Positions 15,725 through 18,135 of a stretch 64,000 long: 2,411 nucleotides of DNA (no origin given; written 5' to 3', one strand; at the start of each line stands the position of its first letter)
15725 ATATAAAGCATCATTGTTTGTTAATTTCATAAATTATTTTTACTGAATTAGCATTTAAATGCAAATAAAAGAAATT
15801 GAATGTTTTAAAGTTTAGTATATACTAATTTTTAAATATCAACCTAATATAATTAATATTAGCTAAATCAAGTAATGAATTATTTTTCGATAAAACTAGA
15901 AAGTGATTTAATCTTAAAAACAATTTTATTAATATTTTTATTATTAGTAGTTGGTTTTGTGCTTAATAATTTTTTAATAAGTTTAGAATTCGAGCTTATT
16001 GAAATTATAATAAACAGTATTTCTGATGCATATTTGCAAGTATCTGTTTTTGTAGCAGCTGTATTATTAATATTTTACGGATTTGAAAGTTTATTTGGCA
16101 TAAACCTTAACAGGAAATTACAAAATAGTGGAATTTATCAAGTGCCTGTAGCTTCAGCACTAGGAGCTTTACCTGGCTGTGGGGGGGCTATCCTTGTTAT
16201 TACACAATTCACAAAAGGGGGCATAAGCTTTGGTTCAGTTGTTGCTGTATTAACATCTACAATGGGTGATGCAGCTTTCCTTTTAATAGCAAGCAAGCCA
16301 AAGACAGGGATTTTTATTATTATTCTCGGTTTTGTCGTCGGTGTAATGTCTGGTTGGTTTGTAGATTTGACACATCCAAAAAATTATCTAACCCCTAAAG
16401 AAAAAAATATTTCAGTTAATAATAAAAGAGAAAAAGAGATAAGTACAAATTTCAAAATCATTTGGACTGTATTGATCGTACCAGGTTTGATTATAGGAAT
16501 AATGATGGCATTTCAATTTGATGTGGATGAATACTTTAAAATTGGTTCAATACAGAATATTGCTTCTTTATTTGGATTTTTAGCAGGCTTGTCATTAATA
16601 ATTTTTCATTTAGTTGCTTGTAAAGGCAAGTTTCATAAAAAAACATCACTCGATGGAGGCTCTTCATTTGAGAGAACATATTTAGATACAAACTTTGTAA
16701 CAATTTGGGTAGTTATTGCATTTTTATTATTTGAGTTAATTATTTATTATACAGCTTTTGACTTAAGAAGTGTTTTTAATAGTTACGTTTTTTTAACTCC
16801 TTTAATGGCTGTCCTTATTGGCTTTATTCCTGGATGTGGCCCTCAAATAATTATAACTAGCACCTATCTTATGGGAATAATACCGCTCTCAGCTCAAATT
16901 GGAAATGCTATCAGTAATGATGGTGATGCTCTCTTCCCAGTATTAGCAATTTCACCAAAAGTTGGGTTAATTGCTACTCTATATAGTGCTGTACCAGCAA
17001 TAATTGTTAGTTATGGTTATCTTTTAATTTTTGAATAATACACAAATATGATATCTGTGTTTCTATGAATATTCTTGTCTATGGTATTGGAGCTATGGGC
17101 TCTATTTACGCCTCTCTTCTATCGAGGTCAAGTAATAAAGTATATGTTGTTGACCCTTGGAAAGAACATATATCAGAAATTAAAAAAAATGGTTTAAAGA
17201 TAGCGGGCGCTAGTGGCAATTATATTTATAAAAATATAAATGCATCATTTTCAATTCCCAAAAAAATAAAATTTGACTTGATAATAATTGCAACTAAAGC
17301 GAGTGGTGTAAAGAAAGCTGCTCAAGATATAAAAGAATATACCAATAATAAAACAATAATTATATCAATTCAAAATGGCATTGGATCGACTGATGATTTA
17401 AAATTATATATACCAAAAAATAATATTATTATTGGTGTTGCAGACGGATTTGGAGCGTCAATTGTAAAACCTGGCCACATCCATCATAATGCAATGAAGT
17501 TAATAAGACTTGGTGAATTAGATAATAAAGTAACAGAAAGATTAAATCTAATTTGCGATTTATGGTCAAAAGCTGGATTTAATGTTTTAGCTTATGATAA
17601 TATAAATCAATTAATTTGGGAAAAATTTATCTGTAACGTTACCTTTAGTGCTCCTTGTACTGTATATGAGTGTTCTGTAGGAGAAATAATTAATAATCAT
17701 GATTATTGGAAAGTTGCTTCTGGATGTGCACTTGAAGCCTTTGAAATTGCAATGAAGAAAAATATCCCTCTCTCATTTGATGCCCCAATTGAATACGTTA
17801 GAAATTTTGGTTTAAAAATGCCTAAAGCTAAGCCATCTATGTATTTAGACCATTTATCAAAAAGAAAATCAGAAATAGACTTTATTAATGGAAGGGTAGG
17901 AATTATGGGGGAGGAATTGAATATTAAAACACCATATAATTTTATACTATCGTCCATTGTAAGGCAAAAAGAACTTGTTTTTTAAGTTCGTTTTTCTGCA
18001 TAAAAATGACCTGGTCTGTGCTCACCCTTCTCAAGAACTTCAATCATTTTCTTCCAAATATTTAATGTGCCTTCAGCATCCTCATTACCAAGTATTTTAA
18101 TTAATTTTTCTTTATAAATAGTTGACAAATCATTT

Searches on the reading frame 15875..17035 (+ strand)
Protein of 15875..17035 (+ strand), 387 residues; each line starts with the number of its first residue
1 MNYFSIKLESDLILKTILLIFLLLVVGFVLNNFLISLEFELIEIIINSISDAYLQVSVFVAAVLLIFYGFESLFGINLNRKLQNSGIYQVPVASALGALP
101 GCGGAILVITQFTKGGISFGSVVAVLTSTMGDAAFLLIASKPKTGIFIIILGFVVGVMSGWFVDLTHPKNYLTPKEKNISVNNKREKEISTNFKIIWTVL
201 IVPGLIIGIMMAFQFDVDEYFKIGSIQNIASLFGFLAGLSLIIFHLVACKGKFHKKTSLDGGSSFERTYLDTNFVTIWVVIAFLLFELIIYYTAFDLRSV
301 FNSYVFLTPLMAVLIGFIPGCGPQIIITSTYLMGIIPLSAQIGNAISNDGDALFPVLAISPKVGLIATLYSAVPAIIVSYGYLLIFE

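Call 80: search_protein_families(library=pfam, proteins=[window:15875-17035:+], max_evalue=0.00001)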
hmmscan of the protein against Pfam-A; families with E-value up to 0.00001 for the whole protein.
window:15875-17035:+ (387 aa): 1 family
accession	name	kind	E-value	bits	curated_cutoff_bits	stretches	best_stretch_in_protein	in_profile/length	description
PF11449.14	ArsP_2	-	3.9e-123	411.6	32.5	1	41-385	2-358/359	Putative, 10TM heavy-metal exporter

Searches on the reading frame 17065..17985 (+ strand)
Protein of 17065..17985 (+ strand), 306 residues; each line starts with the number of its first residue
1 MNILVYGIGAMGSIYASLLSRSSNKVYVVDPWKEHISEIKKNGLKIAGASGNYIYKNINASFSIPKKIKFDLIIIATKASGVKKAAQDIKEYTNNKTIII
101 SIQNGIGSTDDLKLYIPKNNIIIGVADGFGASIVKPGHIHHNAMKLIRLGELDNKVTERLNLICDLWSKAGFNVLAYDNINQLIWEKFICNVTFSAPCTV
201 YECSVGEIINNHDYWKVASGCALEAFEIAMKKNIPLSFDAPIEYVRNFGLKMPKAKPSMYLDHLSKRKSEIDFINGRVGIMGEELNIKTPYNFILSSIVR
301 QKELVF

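Call 58: find_encoding_contigs(protein=window:17065-17985:+, flank=10000, max_places=1)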
Protein window:17065-17985:+ (306 aa): no gene with exactly this product is on record in the collection.
